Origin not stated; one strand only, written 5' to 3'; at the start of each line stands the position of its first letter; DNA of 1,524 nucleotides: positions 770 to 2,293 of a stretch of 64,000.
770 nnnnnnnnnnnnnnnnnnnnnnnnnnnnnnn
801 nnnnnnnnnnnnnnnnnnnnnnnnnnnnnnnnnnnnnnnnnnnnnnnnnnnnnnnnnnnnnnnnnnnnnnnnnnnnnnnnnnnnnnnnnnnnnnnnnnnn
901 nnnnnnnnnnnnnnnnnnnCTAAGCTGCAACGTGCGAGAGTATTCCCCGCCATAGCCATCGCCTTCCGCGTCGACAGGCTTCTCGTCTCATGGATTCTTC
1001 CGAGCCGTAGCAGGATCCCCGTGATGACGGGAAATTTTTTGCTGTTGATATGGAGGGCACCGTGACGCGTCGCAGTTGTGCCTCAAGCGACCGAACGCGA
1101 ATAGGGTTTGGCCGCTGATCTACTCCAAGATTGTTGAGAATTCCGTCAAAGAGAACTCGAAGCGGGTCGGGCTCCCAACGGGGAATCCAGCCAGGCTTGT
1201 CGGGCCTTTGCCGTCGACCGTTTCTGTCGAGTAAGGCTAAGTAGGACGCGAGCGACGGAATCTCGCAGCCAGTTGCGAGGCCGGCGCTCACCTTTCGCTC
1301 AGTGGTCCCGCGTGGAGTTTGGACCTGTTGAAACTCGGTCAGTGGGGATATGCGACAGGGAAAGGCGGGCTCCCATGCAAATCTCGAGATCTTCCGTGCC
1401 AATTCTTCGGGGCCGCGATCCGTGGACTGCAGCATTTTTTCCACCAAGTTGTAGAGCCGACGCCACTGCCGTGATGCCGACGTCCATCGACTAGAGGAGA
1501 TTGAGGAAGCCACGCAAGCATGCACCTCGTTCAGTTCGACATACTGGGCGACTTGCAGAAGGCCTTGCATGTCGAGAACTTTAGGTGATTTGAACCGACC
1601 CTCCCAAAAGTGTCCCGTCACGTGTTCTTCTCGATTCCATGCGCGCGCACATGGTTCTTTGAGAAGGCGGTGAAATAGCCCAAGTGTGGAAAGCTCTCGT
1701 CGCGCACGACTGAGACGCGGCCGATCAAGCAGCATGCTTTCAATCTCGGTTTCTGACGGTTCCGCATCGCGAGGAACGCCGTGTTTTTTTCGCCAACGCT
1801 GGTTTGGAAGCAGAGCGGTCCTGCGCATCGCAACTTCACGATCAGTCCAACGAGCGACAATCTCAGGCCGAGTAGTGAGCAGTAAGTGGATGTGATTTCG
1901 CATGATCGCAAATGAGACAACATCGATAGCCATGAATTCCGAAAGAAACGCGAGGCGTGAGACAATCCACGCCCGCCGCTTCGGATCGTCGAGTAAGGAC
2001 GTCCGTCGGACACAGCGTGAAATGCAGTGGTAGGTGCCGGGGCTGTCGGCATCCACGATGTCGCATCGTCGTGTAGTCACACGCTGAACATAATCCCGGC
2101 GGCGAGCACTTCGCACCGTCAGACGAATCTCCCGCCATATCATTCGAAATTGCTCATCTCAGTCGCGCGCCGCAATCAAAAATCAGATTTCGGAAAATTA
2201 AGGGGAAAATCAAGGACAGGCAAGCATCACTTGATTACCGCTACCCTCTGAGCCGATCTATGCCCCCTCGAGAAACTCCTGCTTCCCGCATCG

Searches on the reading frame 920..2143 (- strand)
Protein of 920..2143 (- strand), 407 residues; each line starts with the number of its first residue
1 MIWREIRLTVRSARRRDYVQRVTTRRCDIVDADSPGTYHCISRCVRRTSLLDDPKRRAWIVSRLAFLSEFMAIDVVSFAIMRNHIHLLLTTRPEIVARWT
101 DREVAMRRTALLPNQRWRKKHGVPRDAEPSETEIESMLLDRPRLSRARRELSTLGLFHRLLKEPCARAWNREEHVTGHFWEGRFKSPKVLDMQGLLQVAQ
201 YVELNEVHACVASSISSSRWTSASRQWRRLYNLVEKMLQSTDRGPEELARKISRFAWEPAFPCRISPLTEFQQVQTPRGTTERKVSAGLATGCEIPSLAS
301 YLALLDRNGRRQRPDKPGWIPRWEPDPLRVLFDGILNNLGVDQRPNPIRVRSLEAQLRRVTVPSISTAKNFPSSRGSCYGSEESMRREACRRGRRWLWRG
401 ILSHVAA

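Call 15: search_protein_families(library=pfam, proteins=[window:920-2143:-])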
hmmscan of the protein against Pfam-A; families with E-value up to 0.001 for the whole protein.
window:920-2143:- (407 aa): 1 family
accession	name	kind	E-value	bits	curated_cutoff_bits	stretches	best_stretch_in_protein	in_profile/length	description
PF01797.21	Y1_Tnp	-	4.6e-06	27.2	23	1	37-95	6-63/121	Transposase IS200 like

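Call 17: search_protein_families(library=ncbifam, proteins=[window:920-2143:-], max_evalue=0.01)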
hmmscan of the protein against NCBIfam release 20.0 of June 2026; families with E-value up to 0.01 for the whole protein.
window:920-2143:- (407 aa): 2 families
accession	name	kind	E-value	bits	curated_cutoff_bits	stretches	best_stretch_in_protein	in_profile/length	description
NF047646.1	REP_Tyr_transpos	equivalog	4.9e-08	33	80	1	36-100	10-77/146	REP-associated tyrosine transposase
NF033573.1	transpos_IS200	equivalog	0.0035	17.5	55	1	37-95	12-69/126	IS200/IS605 family transposase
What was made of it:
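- On REP/REPIN-RAYT system: NCBIfam REP_Tyr_transpos scores 33 bits, below its cutoff of 80 (call 17).
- It hits Pfam Y1_Tnp (4.6e-06) and NCBIfam REP_Tyr_transpos (4.9e-08, below the curated cutoff) (calls 15, 17).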

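Call 35: find_encoding_contigs(protein=window:920-2143:-, flank=10000, max_places=6)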
Protein window:920-2143:- (407 aa): 23 contigs read that carry it; 6 places shown.
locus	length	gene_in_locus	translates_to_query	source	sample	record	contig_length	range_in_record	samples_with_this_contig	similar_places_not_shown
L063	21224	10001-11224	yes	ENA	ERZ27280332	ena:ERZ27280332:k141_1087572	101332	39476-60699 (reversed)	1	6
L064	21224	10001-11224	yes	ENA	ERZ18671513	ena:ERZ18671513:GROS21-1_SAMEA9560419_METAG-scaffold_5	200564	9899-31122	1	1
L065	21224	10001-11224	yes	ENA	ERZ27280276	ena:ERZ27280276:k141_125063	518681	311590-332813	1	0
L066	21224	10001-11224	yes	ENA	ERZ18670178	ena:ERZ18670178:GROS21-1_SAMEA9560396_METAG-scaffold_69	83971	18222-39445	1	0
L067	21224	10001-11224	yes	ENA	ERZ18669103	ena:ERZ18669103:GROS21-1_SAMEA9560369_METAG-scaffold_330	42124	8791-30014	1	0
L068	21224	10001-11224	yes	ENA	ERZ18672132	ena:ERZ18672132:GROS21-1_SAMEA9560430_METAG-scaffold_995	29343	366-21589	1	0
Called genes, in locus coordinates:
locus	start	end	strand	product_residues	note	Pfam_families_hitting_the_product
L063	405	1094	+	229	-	PF00484:Pro_CA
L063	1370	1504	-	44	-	-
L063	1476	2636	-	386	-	PF13439:Glyco_transf_4, PF13579:Glyco_trans_4_4, PF00534:Glycos_transf_1, PF13692:Glyco_trans_1_4, PF13524:Glyco_trans_1_2 (weak)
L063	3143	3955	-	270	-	PF02463:SMC_N (faint), PF00005:ABC_tran, PF13304:AAA_21 (faint)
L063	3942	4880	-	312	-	PF02653:BPD_transp_2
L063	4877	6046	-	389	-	PF01740:STAS, PF13466:STAS_2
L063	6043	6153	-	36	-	-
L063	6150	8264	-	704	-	PF04392:ABC_sub_bind, PF13407:Peripla_BP_4 (faint), PF04392:ABC_sub_bind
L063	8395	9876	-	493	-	PF13428:TPR_14 (faint), PF13432:TPR_16 (faint), PF14559:TPR_19 (faint), PF00685:Sulfotransfer_1 (faint), PF13469:Sulfotransfer_3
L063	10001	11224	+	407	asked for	PF01797:Y1_Tnp (faint)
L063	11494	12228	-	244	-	-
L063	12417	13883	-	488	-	PF07719:TPR_2 (faint), PF13428:TPR_14 (faint), PF13432:TPR_16 (faint), PF14559:TPR_19 (faint), PF13469:Sulfotransfer_3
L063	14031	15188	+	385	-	PF01916:DS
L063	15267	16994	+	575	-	PF13231:PMT_2 (weak)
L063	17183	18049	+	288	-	PF12706:Lactamase_B_2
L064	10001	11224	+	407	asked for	PF01797:Y1_Tnp (faint)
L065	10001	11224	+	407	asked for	PF01797:Y1_Tnp (faint)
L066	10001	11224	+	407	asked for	PF01797:Y1_Tnp (faint)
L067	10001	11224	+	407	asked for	PF01797:Y1_Tnp (faint)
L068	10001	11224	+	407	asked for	PF01797:Y1_Tnp (faint)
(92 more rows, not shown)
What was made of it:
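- On REP/REPIN-RAYT system: The exact protein is on 23 contigs read, all in one gene neighbourhood (call 35).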

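Call 38: find_homologous_proteins(query=window:923-2143:-)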
Query window:923-2143:- (407 aa): 562 proteins with E <= 0.001 among 8000 candidates; the best 120 are listed.
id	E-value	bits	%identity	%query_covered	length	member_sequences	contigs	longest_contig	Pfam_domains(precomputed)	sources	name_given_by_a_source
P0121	5.5e-272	920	100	100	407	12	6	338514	PF01797.22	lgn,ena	-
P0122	1.8e-116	408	50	95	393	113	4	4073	PF01797.22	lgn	-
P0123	9.0e-105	369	50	93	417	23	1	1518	PF01797.22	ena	-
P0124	1.5e-104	369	47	92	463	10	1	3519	PF01797.22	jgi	jgi:Transposase IS200 like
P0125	5.1e-104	367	48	93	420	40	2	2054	PF01797.22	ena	-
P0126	3.3e-102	361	47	93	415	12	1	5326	PF01797.22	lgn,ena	-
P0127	7.8e-102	360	47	94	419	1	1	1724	PF01797.22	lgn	-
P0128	1.2e-99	352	47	93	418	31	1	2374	PF01797.22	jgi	-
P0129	2.9e-99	351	47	93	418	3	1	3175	PF01797.22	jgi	jgi:REP element-mobilizing transposase RayT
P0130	2.8e-98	348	46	92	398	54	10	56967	PF01797.22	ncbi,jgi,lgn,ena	jgi:REP element-mobilizing transposase RayT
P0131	3.5e-97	344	45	94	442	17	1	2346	PF01797.22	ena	-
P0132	4.3e-96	341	46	93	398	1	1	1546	PF01797.22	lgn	-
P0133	4.6e-96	341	46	92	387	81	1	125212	PF01797.22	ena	-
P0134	1.4e-95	339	49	91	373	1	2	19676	-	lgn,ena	-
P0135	1.1e-94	336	44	94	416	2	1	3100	PF01797.22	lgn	-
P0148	3.9e-90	321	43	92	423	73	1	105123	PF01797.22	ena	-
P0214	4.0e-45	173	35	91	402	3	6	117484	-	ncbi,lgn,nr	ncbi:MAG: hypothetical protein JNM94_05810 [Phycisphaerae bacterium]|nr:hypothetical protein [Phycis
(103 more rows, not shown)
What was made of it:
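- JGI names homologues 'REP element-mobilizing transposase RayT' (call 38).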

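Call 39: find_encoding_contigs(protein=P0130, flank=10000, max_places=4)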
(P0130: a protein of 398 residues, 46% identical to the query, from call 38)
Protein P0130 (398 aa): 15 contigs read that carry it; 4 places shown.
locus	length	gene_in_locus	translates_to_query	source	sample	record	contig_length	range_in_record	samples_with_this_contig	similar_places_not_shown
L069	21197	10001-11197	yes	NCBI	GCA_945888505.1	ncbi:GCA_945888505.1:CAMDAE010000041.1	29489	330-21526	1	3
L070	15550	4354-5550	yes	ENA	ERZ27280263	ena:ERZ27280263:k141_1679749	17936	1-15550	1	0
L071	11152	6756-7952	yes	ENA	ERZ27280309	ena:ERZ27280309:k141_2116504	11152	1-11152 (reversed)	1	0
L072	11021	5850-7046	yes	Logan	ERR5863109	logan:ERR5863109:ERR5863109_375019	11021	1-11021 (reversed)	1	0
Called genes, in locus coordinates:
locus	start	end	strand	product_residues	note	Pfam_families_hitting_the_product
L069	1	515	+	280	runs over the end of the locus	?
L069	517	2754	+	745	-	-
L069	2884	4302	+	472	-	-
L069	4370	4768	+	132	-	-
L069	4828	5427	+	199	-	PF01058:Oxidored_q6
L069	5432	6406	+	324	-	PF02230:Abhydrolase_2 (weak), PF00326:Peptidase_S9 (weak), PF01738:DLH (weak)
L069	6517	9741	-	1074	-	PF00484:Pro_CA, PF12729:4HB_MCP_1 (weak), PF05227:CHASE3 (weak), PF00015:MCPsignal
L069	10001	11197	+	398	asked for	PF01797:Y1_Tnp (faint)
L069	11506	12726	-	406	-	PF00155:Aminotran_1_2, PF01041:DegT_DnrJ_EryC1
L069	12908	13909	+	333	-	PF03462:PCRF, PF00472:RF-1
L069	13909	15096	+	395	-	PF00005:ABC_tran, PF13304:AAA_21 (faint)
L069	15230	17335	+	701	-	PF12439:GDE_N, PF06202:GDE_C, PF22422:MGH1-like_GH (weak)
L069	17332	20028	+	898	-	PF03200:Glyco_hydro_63 (faint), PF22422:MGH1-like_GH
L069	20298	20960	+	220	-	PF11172:DUF2959 (weak)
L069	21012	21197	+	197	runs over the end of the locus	PF04542:Sigma70_r2, PF08281:Sigma70_r4_2, PF04545:Sigma70_r4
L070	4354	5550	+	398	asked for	PF01797:Y1_Tnp (faint)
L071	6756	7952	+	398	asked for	PF01797:Y1_Tnp (faint)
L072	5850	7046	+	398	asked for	PF01797:Y1_Tnp (faint)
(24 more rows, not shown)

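Call 40: find_encoding_contigs(protein=P0133, flank=10000, max_places=2)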
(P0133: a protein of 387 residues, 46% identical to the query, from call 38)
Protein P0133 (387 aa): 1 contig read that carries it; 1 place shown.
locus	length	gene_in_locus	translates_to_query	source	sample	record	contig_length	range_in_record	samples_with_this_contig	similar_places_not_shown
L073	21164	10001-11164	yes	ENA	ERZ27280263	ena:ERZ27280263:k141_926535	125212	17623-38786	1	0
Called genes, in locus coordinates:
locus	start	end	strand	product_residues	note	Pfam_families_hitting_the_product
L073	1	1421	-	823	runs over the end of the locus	-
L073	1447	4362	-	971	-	PF00133:tRNA-synt_1, PF09334:tRNA-synt_1g, PF13603:tRNA-synt_1_2, PF00133:tRNA-synt_1 (weak), PF08264:Anticodon_1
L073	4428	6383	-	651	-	PF08245:Mur_ligase_M, PF02875:Mur_ligase_C, PF27239:FOL3_C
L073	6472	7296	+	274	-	PF18306:LDcluster4, PF03641:Lysine_decarbox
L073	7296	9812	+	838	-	PF00270:DEAD, PF00271:Helicase_C, PF08482:HrpB_C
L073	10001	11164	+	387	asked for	PF01797:Y1_Tnp (faint)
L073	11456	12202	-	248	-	-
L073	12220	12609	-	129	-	-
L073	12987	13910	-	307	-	PF02881:SRP54_N, PF13191:AAA_16, PF13604:AAA_30 (faint), PF00448:SRP54, PF13401:AAA_22 (weak)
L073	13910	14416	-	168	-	PF01029:NusB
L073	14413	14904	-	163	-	PF00885:DMRL_synthase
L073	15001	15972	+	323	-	PF01040:UbiA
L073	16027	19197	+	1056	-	PF04453:LptD (weak)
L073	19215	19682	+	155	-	PF08660:Alg14 (faint)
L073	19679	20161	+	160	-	PF04101:Glyco_tran_28_C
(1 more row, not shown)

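Call 48: search_solved_structures(query=window:923-2143:-, max_evalue=1, show_alignments=2)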
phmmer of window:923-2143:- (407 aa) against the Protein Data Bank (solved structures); distinct sequences matched with E-value up to 1: 5.
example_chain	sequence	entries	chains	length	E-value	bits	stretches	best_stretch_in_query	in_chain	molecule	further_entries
4ou0_A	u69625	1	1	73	0.13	14.7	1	328-382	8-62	Replication protein A 32 kDa subunit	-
4mqv_A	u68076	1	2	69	0.14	14.6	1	328-382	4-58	Replication protein A 32 kDa subunit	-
1dpu_A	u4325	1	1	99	0.26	13.7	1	328-382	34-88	REPLICATION PROTEIN A (RPA32) C-TERMINAL DOMAIN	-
1z1d_A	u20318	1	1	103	0.28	13.6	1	328-382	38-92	Replication protein A 32 kDa subunit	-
9mj5_B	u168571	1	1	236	0.88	11.9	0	328-382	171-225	Replication protein A 32 kDa subunit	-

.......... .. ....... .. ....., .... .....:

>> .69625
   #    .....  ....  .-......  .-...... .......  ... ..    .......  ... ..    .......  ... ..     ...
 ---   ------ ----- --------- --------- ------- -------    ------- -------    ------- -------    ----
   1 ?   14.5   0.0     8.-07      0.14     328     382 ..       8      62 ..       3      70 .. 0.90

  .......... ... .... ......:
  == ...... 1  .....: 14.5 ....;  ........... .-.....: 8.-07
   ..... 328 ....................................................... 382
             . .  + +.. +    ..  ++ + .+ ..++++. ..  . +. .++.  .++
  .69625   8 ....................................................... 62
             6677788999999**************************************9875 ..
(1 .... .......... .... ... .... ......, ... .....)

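Call 54: search_solved_structures(query=A2, max_evalue=1, show_alignments=2)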
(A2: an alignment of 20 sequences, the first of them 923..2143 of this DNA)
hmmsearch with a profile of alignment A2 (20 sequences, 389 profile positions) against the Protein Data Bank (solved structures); distinct sequences matched with E-value up to 1: 4.
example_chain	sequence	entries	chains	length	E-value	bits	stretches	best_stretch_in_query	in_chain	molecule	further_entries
4er8_A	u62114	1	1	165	0.42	13.2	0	158-208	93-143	TnpArep for protein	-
2xo6_A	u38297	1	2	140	0.72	12.4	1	40-74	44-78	TRANSPOSASE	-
2xm3_A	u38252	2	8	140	0.87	12.2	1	40-74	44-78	TRANSPOSASE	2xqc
2xma_A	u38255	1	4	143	0.9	12.1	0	41-74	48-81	TRANSPOSASE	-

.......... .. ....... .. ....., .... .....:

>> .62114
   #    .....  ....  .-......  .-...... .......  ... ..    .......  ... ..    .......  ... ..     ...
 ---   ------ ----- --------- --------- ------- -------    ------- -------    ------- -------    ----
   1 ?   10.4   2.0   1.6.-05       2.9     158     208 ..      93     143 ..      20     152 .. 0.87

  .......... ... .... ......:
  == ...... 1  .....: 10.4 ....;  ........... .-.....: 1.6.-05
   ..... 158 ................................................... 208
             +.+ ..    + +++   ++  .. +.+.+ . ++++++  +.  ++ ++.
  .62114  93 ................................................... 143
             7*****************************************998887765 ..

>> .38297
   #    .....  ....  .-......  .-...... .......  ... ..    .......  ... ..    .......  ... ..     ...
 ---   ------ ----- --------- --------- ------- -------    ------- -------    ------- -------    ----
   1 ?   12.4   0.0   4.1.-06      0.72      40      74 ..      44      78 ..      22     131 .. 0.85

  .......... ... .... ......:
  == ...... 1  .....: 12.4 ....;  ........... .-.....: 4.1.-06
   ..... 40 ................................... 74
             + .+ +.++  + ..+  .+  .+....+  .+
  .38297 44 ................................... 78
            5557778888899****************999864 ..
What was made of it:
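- Tried and rejected: Single-sequence and profile searches against PDB sequences were only marginal (E=0.4-0.9; calls 48, 54).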

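Call 64: predict_structure(alignment_id=A2)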
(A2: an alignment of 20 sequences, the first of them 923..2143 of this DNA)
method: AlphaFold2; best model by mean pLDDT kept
length: 407 residues; sequences in the alignment: 20
mean_pLDDT: 82.6   pTM: 0.84
mean pLDDT of the five models: 82.6, 81.8, 80.2, 78.9, 78.6
residues with pLDDT >= 90: 230; 70-90: 92; 50-70: 30; < 50: 55
segments of 3 or more residues with pLDDT < 50: 2-22, 268-285, 366-370, 372-374, 401-407
pLDDT, mean of each block of 10 residues (from residue 1): 46 44 62 89 73 90 96 97 93 93 97 95 94 97 96 94 90 85 81 92 96 96 96 91 87 93 72 39 49 81 95 93 95 89 83 91 53 66 89 76 36
secondary structure, 60 per line:
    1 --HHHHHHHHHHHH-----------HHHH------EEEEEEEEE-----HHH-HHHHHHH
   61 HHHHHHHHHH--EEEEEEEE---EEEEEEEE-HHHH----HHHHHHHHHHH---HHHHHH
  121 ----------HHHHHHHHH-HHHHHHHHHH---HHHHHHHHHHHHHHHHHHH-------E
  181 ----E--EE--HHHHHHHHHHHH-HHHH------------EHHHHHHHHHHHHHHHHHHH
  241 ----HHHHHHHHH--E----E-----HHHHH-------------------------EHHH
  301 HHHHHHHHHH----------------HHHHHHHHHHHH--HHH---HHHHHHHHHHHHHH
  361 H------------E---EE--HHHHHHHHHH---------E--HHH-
elements in order: H3-14 H26-29 E36-44 H54-70 E73-80 E84-91 H93-96 H101-111 H115-120 H131-139 H141-150 H154-172 H192-203 H205-208 H222-240 H245-253 H267-271 H298-310 H327-338 H347-361 H382-391
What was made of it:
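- The AlphaFold model has pLDDT 82.6 (call 64).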

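Call 69: fold_search(model_id=the predicted structure, library=pdb)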
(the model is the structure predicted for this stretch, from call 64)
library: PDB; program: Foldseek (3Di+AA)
matches with E <= 10: 574; with E <= 0.001: 1
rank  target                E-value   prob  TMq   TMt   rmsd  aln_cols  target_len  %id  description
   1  4er8_A                2.0e-04  1.00  0.26  0.61   9.0       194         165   10  Structure of the REP associates tyrosine transposase bound to a REP hairpin (released 2012-08-15)
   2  2xm3_A                3.6e-03  1.00  0.22  0.65   7.4       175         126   15  Deinococcus radiodurans ISDra2 Transposase Left end DNA complex (released 2010-10-13)
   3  2xm3_C                4.4e-03  1.00  0.22  0.64   7.5       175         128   15  Deinococcus radiodurans ISDra2 Transposase Left end DNA complex (released 2010-10-13)
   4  2ec2_A                6.8e-03  0.99  0.14  0.41  17.3       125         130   16  Crystal structure of transposase from Sulfolobus tokodaii (released 2007-02-27)
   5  2xm3_B                7.6e-03  1.00  0.22  0.63   7.5       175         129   15  Deinococcus radiodurans ISDra2 Transposase Left end DNA complex (released 2010-10-13)
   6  2xm3_D                8.0e-03  1.00  0.22  0.64   7.5       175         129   15  Deinococcus radiodurans ISDra2 Transposase Left end DNA complex (released 2010-10-13)
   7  2a6o_A                8.4e-03  1.00  0.23  0.56   7.8       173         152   12  Crystal Structure of the ISHp608 Transposase in Complex with Stem-loop DNA (released 2005-10-25)
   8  2xma_A                9.9e-03  1.00  0.22  0.60   7.3       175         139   15  DEINOCOCCUS RADIODURANS ISDRA2 TRANSPOSASE RIGHT END DNA COMPLEX (released 2010-10-13)
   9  2xma_B                1.0e-02  1.00  0.22  0.61   7.3       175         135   15  DEINOCOCCUS RADIODURANS ISDRA2 TRANSPOSASE RIGHT END DNA COMPLEX (released 2010-10-13)
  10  2xqc_D                1.0e-02  1.00  0.22  0.63   9.0       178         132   15  DEINOCOCCUS RADIODURANS ISDRA2 TRANSPOSASE COMPLEXED WITH LEFT END RECOGNITION AND CLEAVAGE SITE AND ZN (released 2010-10-13)
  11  2xma_E                1.2e-02  1.00  0.22  0.59   7.3       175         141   15  DEINOCOCCUS RADIODURANS ISDRA2 TRANSPOSASE RIGHT END DNA COMPLEX (released 2010-10-13)
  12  2xo6_A                1.4e-02  1.00  0.22  0.62   7.3       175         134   14  DEINOCOCCUS RADIODURANS ISDRA2 TRANSPOSASE Y132F MUTANT COMPLEXED WITH LEFT END RECOGNITION AND CLEAVAGE SITE (released 2010-10-13)
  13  2xo6_D                1.6e-02  1.00  0.20  0.57  11.7       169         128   13  DEINOCOCCUS RADIODURANS ISDRA2 TRANSPOSASE Y132F MUTANT COMPLEXED WITH LEFT END RECOGNITION AND CLEAVAGE SITE (released 2010-10-13)
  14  2vhg_B                1.9e-02  1.00  0.23  0.67   8.6       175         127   11  Crystal Structure of the ISHp608 Transposase in Complex with Right End 31-mer DNA (released 2008-02-19)
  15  2a6m_B                2.0e-02  1.00  0.23  0.57   7.4       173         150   12  Crystal Structure of the ISHp608 Transposase (released 2005-10-25)
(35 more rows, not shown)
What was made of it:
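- On REP/REPIN-RAYT system: The best Foldseek hit is 4ER8, E=2e-4 (call 69).
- Its best PDB match is 4ER8, E. coli RAYT bound to a REP hairpin (E=2e-4, target TM 0.61), followed by the ISDra2 and IS608 TnpA structures (call 69).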

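Call 72: find_encoding_contigs(protein=P0148, flank=6000, max_places=2)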
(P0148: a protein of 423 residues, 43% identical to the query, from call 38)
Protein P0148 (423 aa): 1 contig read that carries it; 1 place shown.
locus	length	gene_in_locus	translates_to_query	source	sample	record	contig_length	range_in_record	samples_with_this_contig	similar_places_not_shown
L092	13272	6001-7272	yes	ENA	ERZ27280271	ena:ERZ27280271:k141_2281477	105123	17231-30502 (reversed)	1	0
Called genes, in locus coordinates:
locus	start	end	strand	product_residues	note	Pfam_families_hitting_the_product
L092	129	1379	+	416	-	PF01168:Ala_racemase_N, PF00842:Ala_racemase_C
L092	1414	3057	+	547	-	-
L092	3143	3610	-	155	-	PF00380:Ribosomal_S9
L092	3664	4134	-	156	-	PF00572:Ribosomal_L13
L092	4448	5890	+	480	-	PF02517:Rce1-like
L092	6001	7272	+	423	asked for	PF01797:Y1_Tnp (faint)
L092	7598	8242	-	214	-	PF20409:SnoaL_5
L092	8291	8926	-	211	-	PF01844:HNH, PF13395:HNH_4 (weak), PF14279:HNH_5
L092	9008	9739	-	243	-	-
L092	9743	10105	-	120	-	PF01242:PTPS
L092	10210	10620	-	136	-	PF01245:Ribosomal_L19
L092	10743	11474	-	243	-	PF01746:tRNA_m1G_MT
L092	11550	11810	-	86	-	PF00886:Ribosomal_S16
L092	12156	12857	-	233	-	PF02163:Peptidase_M50 (weak)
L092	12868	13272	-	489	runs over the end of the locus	PF07969:Amidohydro_3, PF01979:Amidohydro_1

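Call 73: find_encoding_contigs(protein=P0214, flank=6000, max_places=3)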
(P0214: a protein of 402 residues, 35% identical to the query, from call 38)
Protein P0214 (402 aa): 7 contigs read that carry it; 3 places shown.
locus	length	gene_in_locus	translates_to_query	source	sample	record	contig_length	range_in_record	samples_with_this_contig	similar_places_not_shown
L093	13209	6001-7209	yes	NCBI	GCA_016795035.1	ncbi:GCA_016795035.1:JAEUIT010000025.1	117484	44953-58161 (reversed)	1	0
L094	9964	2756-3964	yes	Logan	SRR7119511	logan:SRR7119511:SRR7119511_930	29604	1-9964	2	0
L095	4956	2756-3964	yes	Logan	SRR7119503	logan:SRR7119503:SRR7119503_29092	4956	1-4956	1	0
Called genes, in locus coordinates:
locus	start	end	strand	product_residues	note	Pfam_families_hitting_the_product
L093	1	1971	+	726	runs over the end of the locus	-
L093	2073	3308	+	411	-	-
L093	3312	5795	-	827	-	-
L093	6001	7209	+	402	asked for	-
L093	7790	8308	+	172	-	PF04542:Sigma70_r2, PF08281:Sigma70_r4_2 (weak)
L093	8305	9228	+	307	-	-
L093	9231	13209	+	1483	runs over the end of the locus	PF00884:Sulfatase, PF01663:Phosphodiest (faint), PF14240:YHYH, PF01161:PBP, PF00149:Metallophos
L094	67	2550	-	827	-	-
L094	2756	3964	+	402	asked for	-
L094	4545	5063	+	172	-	PF04542:Sigma70_r2, PF08281:Sigma70_r4_2 (weak)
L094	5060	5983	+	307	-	-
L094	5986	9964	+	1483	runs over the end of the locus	PF00884:Sulfatase, PF01663:Phosphodiest (faint), PF14240:YHYH, PF01161:PBP, PF00149:Metallophos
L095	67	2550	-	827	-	-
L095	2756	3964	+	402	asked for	-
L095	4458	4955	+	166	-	?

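Call 106: search_protein_representatives(alignment_id=A2)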
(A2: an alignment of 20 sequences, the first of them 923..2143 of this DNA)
Query: 20 sequences, 389 profile positions. Proteins with E-value up to 0.001 (for the whole library): 22278; up to 1e-10: 6750; up to 1e-30: 1374. The best 150 are listed.
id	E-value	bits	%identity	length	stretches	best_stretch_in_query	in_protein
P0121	8.4e-156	535.7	-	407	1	1-382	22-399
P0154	3.2e-144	497.6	-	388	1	1-386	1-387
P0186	6.0e-139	480.2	-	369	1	1-385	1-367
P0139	2.1e-138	478.4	-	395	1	2-384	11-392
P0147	4.9e-136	470.6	-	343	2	1-260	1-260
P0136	5.6e-134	463.9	-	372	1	1-384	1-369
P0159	1.0e-131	456.4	-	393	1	1-380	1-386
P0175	2.0e-130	452.2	-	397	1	1-384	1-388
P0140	1.9e-129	448.9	-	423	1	1-384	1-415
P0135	2.0e-129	448.9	-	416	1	1-382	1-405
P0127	1.2e-128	446.3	-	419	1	1-381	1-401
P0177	4.9e-120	418.0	-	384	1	2-384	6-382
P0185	3.7e-119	415.1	-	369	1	1-384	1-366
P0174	9.1e-118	410.5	-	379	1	1-382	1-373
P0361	6.6e-114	397.8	-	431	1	1-385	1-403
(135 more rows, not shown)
